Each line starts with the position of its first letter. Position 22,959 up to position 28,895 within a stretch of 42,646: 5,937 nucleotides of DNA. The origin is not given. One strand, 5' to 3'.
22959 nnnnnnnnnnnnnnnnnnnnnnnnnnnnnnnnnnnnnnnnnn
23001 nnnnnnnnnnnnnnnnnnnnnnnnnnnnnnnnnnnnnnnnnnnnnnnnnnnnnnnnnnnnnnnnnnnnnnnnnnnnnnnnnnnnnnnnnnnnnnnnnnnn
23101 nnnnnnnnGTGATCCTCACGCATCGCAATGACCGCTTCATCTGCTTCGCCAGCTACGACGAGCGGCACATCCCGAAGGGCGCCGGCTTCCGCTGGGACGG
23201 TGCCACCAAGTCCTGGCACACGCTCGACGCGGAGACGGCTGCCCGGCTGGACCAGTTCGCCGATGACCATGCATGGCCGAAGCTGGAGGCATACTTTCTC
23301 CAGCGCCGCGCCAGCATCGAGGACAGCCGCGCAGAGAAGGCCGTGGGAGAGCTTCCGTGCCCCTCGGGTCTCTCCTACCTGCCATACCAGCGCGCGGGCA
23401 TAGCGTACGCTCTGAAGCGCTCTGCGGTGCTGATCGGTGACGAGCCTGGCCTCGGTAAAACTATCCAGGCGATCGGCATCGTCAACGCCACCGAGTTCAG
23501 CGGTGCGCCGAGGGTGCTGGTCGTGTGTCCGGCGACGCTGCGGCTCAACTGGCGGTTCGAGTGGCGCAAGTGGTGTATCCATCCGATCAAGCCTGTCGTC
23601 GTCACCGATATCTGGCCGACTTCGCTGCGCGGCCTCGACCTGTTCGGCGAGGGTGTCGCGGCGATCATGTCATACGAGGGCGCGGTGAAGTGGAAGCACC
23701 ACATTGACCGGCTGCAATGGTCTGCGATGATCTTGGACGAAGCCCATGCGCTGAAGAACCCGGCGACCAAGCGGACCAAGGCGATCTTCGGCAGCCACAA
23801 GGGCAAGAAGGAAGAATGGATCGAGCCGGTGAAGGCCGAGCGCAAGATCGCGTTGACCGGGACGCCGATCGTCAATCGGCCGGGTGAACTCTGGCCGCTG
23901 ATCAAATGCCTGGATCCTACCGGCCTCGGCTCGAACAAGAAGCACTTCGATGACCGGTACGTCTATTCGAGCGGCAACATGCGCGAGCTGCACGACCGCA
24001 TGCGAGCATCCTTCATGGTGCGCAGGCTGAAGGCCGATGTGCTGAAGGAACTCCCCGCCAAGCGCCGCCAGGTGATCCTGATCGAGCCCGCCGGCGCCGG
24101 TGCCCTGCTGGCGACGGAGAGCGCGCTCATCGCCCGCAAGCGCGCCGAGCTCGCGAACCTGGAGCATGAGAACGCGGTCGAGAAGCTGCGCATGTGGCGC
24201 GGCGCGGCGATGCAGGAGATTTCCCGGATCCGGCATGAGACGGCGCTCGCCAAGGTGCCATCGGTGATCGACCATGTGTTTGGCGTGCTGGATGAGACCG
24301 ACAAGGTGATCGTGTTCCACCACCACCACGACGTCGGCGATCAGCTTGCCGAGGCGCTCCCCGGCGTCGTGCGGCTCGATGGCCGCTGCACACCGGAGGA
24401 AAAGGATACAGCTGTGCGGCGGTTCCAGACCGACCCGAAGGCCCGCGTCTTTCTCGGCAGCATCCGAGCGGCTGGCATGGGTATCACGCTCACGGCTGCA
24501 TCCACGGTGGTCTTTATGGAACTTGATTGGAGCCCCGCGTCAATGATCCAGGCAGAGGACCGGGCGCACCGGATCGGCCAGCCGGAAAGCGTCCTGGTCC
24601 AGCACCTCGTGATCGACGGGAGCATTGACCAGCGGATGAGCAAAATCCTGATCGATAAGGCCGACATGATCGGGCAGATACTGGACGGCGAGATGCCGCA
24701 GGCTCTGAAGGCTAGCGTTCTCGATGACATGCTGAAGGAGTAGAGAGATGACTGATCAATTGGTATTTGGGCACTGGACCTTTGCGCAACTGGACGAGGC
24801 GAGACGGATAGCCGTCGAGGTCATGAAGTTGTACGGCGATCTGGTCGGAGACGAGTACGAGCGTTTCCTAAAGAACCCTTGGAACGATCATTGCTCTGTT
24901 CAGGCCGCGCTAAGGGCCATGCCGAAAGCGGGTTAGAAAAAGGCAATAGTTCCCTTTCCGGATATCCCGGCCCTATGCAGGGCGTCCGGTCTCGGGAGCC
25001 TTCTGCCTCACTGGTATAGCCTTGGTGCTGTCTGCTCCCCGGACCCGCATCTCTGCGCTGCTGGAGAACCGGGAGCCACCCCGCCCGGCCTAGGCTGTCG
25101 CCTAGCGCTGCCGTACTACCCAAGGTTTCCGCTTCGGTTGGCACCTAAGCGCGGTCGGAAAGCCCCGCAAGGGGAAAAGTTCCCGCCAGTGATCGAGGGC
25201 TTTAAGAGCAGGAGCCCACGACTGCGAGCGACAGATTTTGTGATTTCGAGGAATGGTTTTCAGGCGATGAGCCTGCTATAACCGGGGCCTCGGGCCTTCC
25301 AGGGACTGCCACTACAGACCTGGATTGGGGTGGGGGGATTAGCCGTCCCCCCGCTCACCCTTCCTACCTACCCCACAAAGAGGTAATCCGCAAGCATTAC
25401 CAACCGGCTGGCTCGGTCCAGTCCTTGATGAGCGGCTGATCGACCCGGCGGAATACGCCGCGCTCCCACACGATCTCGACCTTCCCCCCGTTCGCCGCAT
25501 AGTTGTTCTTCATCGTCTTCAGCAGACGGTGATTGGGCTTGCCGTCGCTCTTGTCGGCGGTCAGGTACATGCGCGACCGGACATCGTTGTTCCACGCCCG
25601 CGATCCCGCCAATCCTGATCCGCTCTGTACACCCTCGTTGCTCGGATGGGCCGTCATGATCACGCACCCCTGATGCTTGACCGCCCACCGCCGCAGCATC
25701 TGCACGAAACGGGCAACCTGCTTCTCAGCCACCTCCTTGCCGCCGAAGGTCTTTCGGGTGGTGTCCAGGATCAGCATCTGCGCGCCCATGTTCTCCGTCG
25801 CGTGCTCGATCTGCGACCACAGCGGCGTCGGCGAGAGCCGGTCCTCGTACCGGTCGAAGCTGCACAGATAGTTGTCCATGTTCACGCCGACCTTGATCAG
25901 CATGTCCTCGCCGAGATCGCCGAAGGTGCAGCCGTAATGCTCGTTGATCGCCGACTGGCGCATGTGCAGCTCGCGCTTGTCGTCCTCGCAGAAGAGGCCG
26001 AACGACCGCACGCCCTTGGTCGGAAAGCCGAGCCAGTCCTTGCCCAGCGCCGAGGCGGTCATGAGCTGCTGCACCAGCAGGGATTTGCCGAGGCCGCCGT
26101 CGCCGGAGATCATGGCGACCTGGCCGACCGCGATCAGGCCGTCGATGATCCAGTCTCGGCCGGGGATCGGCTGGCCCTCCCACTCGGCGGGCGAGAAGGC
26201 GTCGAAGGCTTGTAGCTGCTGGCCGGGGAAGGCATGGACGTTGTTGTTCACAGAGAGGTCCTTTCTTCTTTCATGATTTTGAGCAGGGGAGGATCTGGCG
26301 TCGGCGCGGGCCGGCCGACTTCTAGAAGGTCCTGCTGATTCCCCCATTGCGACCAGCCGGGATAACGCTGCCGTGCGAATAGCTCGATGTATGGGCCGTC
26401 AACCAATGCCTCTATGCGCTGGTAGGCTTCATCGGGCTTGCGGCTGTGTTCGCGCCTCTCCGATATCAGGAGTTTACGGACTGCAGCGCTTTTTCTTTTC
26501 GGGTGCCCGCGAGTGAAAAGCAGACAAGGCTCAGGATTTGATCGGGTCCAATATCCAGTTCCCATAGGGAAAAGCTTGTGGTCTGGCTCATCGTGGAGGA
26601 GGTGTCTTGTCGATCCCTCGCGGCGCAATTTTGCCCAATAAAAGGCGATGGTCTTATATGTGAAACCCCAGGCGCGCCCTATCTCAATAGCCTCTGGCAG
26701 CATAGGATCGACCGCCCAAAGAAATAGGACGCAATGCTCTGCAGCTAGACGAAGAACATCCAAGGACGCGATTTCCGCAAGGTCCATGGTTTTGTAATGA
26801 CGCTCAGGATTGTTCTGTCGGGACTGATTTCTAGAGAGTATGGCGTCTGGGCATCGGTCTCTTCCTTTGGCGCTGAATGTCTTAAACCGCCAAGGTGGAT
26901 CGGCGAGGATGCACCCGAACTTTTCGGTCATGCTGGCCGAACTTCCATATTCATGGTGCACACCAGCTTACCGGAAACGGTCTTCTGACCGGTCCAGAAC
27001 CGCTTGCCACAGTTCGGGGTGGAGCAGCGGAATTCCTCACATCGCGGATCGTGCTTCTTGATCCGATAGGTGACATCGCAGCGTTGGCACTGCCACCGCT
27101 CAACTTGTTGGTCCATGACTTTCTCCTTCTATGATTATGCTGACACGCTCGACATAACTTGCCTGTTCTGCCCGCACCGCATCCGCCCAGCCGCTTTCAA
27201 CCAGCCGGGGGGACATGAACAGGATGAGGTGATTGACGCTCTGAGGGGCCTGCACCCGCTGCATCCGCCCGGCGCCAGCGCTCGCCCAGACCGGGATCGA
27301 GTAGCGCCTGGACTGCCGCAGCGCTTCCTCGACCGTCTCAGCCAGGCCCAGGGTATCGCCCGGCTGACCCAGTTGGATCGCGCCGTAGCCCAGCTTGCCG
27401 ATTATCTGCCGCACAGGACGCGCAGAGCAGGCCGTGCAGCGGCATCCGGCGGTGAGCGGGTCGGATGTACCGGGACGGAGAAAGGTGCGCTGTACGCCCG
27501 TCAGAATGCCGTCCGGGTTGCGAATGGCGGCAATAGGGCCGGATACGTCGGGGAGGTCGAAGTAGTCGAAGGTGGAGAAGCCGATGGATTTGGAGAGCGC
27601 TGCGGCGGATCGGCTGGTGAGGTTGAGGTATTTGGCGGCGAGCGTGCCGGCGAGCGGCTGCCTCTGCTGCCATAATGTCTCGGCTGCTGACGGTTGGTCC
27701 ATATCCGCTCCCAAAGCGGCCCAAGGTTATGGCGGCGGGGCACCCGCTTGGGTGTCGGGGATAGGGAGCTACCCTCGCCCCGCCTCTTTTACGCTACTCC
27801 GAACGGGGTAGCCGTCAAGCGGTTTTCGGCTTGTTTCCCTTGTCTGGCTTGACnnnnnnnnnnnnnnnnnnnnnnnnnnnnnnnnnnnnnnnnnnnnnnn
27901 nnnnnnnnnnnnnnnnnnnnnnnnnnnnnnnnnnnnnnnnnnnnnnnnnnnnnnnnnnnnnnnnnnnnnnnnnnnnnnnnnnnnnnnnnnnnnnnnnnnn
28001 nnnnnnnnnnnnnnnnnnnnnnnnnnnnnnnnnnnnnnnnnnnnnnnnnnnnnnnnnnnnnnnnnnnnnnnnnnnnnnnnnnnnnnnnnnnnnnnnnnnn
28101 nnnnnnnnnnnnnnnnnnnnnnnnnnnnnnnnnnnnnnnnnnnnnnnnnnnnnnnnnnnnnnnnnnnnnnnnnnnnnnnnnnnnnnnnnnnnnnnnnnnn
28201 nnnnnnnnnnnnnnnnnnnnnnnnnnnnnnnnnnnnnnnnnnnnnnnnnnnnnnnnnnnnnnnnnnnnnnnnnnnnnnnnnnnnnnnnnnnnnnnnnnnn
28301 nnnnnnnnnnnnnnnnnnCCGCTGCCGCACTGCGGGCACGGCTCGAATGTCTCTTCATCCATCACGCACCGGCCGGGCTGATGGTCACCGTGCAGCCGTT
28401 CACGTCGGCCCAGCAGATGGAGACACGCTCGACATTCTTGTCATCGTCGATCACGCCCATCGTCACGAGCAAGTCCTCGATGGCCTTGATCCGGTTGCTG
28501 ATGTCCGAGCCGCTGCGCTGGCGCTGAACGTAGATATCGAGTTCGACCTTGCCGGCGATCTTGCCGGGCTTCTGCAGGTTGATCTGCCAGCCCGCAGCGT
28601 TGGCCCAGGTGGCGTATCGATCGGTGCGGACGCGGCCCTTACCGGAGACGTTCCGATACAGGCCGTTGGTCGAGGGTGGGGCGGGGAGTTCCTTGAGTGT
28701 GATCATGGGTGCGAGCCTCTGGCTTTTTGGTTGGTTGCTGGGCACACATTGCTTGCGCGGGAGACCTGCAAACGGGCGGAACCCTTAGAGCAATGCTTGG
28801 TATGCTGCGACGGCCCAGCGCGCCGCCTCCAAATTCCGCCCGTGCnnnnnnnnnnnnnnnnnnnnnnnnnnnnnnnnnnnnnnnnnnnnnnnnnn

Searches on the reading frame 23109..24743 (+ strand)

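Call 36: search_protein_families(library=phrogs, proteins=[window:23109-24743:+], max_evalue=0.001)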
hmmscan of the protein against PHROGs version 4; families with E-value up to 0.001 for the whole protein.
window:23109-24743:+ (544 aa): 9 families
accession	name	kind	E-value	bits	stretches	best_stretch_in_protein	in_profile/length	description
phrog_62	-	DNA, RNA and nucleotide metabolism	4.6e-98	330.4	1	25-533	658-1141/1881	DNA helicase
phrog_29996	-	unknown function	8e-34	117.8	1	92-520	726-1159/1189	-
phrog_23807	-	unknown function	6.2e-18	65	2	396-505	528-649/1053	-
phrog_1685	-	unknown function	5.2e-10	38.2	1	444-537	1467-1561/2278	-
phrog_16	-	DNA, RNA and nucleotide metabolism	1.4e-08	34.4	1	90-257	273-420/986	DNA helicase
phrog_11354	-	unknown function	5.2e-08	33.6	1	447-520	26-100/116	-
phrog_26785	-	unknown function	5.7e-08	32.2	1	91-268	251-422/1087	-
phrog_11801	-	other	1.7e-05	23.1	0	91-155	868-933/2269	DNA methyltransferase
phrog_24008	-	DNA, RNA and nucleotide metabolism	0.00065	18.7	0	98-263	489-643/1006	helicase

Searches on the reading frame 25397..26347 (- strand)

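Call 36: search_protein_families(library=phrogs, proteins=[window:25397-26347:-], max_evalue=0.001)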
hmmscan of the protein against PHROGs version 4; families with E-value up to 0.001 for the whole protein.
window:25397-26347:- (316 aa): 8 families
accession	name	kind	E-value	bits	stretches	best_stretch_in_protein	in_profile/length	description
phrog_906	-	DNA, RNA and nucleotide metabolism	5.5e-32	112.4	1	17-288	475-731/872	DNA polymerase/primase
phrog_239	-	DNA, RNA and nucleotide metabolism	4.8e-19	69.8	1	50-294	332-589/801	DNA primase/helicase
phrog_25693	-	unknown function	3.6e-16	59.8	1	56-240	31-213/405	-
phrog_3123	-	unknown function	3.9e-11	43.2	1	58-270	324-544/583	-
phrog_6012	-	DNA, RNA and nucleotide metabolism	6.6e-11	43.1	1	21-113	98-187/447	DNA helicase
phrog_19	-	DNA, RNA and nucleotide metabolism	3.1e-09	37.3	1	65-304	343-583/621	DnaB-like replicative helicase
phrog_2597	-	DNA, RNA and nucleotide metabolism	1.5e-06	28.1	1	66-243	358-521/747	DNA primase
phrog_1284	-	unknown function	2.2e-05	25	1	63-134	23-94/306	-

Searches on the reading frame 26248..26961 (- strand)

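Call 36: search_protein_families(library=phrogs, proteins=[window:26248-26961:-], max_evalue=0.001)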
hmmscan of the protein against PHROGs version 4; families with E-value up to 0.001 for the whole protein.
window:26248-26961:- (237 aa): 4 families
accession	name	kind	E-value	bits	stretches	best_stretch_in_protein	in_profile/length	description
phrog_359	-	other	1.2e-73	249.5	1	9-211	116-295/329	DNA methyltransferase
phrog_10837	-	unknown function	4.2e-36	125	1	81-215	1-127/139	-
phrog_21315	-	unknown function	4.4e-29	102.7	1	8-210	230-407/415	-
phrog_15877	-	other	1.3e-13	52.4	1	11-157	1-122/152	DNA methyltransferase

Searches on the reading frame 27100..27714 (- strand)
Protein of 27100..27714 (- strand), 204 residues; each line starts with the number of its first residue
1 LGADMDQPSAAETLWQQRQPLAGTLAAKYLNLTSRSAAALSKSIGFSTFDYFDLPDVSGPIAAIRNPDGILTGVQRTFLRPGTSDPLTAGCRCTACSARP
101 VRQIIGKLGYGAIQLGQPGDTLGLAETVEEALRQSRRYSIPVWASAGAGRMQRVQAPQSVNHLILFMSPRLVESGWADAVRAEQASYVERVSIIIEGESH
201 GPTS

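Call 36: search_protein_families(library=phrogs, proteins=[window:27100-27714:-], max_evalue=0.001)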
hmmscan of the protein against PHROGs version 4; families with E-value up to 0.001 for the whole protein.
window:27100-27714:- (204 aa): 0 families

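Call 58: search_protein_families(library=pfam, proteins=[window:27100-27714:-], max_evalue=0.01)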
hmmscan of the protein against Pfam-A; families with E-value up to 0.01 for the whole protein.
window:27100-27714:- (204 aa): 1 family
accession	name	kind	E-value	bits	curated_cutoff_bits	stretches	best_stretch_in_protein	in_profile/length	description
PF23639.1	DUF7146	-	6.2e-09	36.6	27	1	7-84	3-83/105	Domain of unknown function (DUF7146)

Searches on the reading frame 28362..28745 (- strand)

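Call 99: search_protein_families(library=pfam, proteins=[window:28362-28745:-], max_evalue=0.01)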
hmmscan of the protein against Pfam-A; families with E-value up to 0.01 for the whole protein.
window:28362-28745:- (127 aa): 1 family
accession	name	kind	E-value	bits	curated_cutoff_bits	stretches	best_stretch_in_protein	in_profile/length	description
PF05866.16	RusA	-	2.5e-08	35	22.8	1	22-122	2-123/124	Endodeoxyribonuclease RusA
